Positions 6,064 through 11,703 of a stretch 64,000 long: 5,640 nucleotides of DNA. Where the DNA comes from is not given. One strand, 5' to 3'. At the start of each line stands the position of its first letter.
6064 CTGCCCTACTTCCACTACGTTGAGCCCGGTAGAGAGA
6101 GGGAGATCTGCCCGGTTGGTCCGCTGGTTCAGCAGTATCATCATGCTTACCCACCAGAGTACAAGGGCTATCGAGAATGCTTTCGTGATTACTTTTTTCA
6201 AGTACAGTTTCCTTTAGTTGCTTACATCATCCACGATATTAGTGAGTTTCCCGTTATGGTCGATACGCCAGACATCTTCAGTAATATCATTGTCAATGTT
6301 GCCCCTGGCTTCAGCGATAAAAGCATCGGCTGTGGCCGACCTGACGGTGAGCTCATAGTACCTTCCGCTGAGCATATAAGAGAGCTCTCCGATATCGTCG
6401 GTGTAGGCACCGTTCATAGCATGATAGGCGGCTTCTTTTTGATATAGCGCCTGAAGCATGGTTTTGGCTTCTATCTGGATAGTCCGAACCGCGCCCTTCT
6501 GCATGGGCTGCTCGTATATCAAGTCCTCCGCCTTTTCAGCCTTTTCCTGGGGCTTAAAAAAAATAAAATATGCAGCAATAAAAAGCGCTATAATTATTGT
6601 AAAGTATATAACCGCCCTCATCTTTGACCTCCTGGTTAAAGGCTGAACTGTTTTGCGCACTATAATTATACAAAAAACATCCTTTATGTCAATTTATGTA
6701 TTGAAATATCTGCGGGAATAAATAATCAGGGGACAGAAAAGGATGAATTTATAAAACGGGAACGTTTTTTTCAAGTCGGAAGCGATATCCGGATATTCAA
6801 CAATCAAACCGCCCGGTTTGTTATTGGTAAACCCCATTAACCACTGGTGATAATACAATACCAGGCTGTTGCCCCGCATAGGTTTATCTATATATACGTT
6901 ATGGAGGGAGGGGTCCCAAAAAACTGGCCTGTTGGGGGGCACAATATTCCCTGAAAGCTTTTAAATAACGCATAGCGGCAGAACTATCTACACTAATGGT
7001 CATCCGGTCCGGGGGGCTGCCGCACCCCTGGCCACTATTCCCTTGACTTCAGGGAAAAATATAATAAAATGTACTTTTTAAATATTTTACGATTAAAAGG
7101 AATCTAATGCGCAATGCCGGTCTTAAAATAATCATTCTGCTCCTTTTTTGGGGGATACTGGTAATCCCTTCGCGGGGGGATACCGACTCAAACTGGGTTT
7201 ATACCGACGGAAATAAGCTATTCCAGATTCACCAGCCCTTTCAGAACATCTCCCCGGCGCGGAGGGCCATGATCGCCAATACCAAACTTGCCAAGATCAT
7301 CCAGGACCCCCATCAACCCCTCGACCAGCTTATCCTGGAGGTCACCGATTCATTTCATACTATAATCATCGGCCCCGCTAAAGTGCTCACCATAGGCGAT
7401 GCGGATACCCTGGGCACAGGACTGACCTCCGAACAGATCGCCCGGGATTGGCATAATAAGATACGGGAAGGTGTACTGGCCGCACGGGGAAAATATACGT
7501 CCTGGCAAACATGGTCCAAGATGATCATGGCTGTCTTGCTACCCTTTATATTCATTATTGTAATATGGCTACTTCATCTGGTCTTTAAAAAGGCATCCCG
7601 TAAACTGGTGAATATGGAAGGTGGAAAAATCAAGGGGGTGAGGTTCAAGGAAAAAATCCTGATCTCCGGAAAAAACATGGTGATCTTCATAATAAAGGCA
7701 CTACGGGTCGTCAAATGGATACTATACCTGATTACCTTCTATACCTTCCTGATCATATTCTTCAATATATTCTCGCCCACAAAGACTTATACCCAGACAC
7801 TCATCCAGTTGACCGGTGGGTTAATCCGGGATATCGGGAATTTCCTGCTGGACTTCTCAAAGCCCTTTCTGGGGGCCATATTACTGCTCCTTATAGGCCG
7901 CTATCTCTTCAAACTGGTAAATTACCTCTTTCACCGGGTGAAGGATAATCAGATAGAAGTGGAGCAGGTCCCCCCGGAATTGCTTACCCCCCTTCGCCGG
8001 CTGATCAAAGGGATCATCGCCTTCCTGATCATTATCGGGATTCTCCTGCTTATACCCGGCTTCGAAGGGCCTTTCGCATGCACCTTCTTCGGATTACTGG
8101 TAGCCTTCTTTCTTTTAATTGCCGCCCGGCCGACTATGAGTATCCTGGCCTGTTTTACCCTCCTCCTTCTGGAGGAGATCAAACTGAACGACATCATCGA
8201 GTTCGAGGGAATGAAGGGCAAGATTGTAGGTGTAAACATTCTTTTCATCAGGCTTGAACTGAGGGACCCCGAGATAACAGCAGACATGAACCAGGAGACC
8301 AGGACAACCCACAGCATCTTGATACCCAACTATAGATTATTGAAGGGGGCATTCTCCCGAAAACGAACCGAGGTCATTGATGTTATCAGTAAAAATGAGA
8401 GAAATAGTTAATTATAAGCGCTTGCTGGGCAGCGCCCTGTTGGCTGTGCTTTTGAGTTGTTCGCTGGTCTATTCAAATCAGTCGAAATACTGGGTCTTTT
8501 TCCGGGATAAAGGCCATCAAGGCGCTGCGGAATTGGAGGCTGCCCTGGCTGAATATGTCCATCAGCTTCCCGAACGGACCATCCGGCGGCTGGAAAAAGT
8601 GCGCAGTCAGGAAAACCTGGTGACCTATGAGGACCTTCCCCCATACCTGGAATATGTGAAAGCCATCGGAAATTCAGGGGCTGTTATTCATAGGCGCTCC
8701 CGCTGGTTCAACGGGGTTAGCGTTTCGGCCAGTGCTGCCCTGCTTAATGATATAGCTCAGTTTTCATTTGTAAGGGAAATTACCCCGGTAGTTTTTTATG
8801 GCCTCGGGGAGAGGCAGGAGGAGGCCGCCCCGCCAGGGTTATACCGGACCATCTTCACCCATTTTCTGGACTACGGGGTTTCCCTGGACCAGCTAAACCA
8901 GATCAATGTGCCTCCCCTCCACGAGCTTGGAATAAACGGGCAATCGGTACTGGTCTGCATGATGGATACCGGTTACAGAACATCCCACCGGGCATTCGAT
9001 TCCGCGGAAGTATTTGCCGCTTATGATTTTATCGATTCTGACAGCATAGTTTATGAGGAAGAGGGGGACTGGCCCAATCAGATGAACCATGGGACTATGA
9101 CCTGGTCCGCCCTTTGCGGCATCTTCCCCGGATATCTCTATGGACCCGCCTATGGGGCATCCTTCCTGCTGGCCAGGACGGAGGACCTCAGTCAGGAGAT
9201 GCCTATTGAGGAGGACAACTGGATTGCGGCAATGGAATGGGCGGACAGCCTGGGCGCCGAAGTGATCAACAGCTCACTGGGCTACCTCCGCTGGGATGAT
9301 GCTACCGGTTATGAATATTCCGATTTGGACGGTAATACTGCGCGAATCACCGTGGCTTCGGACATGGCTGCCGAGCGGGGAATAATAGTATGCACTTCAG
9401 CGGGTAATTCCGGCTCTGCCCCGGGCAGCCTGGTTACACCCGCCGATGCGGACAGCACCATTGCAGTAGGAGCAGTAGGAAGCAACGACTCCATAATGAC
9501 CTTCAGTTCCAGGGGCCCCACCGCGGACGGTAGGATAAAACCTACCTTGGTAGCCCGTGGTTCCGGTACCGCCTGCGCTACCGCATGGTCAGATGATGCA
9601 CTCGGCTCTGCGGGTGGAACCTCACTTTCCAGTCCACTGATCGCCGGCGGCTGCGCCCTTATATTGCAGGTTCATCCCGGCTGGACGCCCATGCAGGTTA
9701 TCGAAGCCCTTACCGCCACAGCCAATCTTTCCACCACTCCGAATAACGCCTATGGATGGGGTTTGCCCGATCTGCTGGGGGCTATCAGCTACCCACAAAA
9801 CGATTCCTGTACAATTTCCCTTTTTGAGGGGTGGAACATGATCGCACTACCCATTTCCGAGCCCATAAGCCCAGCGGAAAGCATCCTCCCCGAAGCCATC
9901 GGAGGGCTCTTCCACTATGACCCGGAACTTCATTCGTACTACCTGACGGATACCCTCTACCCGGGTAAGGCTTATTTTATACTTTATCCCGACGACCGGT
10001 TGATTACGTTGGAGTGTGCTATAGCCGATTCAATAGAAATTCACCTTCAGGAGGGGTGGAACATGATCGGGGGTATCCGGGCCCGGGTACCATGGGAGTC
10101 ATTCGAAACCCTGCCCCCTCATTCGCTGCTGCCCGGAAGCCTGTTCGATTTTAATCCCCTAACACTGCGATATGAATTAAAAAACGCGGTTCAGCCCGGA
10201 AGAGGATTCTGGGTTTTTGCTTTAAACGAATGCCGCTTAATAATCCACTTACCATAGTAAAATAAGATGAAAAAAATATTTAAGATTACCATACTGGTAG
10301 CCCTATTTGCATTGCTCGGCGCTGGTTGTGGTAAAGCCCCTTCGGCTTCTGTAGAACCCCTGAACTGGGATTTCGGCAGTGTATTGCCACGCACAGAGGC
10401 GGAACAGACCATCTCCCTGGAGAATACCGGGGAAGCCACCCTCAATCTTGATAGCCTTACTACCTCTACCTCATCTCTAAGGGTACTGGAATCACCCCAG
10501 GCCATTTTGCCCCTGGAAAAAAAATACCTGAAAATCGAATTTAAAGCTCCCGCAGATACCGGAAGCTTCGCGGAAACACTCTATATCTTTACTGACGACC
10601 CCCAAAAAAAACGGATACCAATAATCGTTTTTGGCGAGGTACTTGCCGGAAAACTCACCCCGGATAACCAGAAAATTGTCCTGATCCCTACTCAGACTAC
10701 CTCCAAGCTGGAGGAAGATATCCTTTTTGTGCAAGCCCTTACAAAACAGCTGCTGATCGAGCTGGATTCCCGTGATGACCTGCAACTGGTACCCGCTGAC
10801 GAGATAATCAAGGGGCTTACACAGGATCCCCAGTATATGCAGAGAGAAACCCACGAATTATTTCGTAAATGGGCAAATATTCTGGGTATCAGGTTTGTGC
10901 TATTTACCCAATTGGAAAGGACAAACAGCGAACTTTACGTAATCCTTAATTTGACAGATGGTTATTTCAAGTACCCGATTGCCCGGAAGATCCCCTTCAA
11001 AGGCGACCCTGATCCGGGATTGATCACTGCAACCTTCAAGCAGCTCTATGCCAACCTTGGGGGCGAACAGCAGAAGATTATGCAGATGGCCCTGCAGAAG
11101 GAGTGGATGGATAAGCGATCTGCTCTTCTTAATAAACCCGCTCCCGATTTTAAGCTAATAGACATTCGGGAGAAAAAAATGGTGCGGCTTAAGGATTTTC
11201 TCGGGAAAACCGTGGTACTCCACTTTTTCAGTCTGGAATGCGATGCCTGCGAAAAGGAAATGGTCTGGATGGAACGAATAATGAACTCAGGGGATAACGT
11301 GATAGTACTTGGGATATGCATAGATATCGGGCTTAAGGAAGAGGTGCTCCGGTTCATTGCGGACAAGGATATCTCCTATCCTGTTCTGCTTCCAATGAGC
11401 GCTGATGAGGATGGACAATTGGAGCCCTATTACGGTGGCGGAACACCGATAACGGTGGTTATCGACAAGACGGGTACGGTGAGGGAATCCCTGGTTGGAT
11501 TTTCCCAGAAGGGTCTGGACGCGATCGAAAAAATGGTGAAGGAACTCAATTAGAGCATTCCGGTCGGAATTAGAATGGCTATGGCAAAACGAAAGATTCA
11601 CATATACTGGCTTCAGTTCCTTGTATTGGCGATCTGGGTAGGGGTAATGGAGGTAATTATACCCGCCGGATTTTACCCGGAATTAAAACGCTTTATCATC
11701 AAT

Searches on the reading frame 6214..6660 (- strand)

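Call 25: search_protein_families(library=pfam, proteins=[window:6214-6660:-])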
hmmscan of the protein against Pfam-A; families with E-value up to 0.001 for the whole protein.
window:6214-6660:- (148 aa): 0 families

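Call 74: search_protein_families(library=ncbifam, max_evalue=0.01, proteins=[window:6214-6660:-])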
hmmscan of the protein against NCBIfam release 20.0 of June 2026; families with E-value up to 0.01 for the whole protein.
window:6214-6660:- (148 aa): 3 families
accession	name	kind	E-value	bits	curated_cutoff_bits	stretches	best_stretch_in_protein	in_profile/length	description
NF041775.1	typeIV_PilA_Myxo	equivalog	0.0021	18.1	400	0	57-96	40-79/214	type IV pilin protein PilA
NF007540.1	PRK10153.1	equivalog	0.0055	15.6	400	1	51-115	414-480/516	lysine decarboxylation/transport transcriptional activator CadC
TIGR00739.1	yajC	equivalog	0.0061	16.6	44.2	1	14-50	3-36/84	preprotein translocase subunit YajC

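Call 75: search_protein_families(library=phrogs, max_evalue=0.01, proteins=[window:6214-6660:-])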
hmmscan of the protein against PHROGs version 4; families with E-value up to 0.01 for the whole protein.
window:6214-6660:- (148 aa): 0 families

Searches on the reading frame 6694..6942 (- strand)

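Call 28: search_protein_families(library=pfam, proteins=[window:6694-6942:-])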
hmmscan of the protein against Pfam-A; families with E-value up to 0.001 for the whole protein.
window:6694-6942:- (82 aa): 0 families

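Call 74: search_protein_families(library=ncbifam, max_evalue=0.01, proteins=[window:6694-6942:-])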
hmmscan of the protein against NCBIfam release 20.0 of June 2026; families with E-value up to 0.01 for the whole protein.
window:6694-6942:- (82 aa): 1 family
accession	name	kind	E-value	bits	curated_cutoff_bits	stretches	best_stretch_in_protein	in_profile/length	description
TIGR00348.1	hsdR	subfamily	0.0001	21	284.55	1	11-64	615-668/674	HsdR family type I site-specific deoxyribonuclease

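Call 75: search_protein_families(library=phrogs, max_evalue=0.01, proteins=[window:6694-6942:-])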
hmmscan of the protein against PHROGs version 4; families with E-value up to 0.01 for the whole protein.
window:6694-6942:- (82 aa): 1 family
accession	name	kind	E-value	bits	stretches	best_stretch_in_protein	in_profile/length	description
phrog_3830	-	unknown function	0.00039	19.7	1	10-65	653-708/1032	-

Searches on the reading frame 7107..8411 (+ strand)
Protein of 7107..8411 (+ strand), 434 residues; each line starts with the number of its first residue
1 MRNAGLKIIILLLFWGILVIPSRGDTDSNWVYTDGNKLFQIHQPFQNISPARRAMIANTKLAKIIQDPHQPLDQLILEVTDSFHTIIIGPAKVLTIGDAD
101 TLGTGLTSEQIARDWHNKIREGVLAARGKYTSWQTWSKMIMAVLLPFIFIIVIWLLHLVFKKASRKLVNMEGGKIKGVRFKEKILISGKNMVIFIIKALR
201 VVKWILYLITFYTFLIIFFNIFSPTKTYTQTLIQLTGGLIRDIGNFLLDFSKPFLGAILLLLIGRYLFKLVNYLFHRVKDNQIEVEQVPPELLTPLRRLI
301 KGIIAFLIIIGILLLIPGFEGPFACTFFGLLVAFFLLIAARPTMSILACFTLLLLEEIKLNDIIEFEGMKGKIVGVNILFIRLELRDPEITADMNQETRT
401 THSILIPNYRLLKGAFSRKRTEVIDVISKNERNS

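Call 25: search_protein_families(library=pfam, proteins=[window:7107-8411:+])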
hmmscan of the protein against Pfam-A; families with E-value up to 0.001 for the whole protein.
window:7107-8411:+ (434 aa): 1 family
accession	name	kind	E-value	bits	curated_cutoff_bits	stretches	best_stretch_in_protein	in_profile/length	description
PF00924.24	MS_channel_2nd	-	4.3e-05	24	20.2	1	343-389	3-49/68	Mechanosensitive ion channel, beta-domain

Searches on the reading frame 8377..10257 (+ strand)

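Call 25: search_protein_families(library=pfam, proteins=[window:8377-10257:+])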
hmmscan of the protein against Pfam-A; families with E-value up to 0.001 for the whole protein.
window:8377-10257:+ (626 aa): 1 family
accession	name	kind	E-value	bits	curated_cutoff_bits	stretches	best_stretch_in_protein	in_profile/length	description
PF00082.27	Peptidase_S8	-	1.1e-39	136.9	21.8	1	188-462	1-288/288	Subtilase family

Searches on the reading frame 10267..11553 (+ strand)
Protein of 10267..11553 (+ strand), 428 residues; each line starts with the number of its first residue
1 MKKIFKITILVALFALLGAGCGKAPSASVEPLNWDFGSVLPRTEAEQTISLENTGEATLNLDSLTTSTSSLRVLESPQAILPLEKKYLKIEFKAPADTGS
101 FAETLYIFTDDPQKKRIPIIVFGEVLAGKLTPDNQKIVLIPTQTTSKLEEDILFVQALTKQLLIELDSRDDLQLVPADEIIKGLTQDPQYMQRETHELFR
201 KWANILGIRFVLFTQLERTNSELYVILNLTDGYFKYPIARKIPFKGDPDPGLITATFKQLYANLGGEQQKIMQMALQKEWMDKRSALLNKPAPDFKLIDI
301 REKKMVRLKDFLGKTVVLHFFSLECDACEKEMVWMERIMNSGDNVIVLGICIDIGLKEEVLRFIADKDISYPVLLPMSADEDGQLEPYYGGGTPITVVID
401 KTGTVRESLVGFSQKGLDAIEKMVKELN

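Call 25: search_protein_families(library=pfam, proteins=[window:10267-11553:+])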
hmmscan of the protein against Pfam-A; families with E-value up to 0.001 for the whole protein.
window:10267-11553:+ (428 aa): 5 families
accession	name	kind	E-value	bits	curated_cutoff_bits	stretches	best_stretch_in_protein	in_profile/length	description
PF00578.27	AhpC-TSA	-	8.8e-14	52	26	1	289-407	2-123/124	AhpC/TSA family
PF08534.16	Redoxin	-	2.1e-09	37.7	26.6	1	289-415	3-138/148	Redoxin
PF22544.2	HYDIN_VesB_CFA65-like_Ig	-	2.6e-08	34.4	25.5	1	28-119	4-95/100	HYDIN/CFA65/VesB-like, Ig-like domain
PF07610.17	DUF1573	-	7.1e-08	32.8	26.1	1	33-115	7-89/98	Protein of unknown function (DUF1573)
PF15780.11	ASH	-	0.0005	20.6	27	0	34-117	14-98/98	Abnormal spindle-like microcephaly-assoc'd, ASPM-SPD-2-Hydin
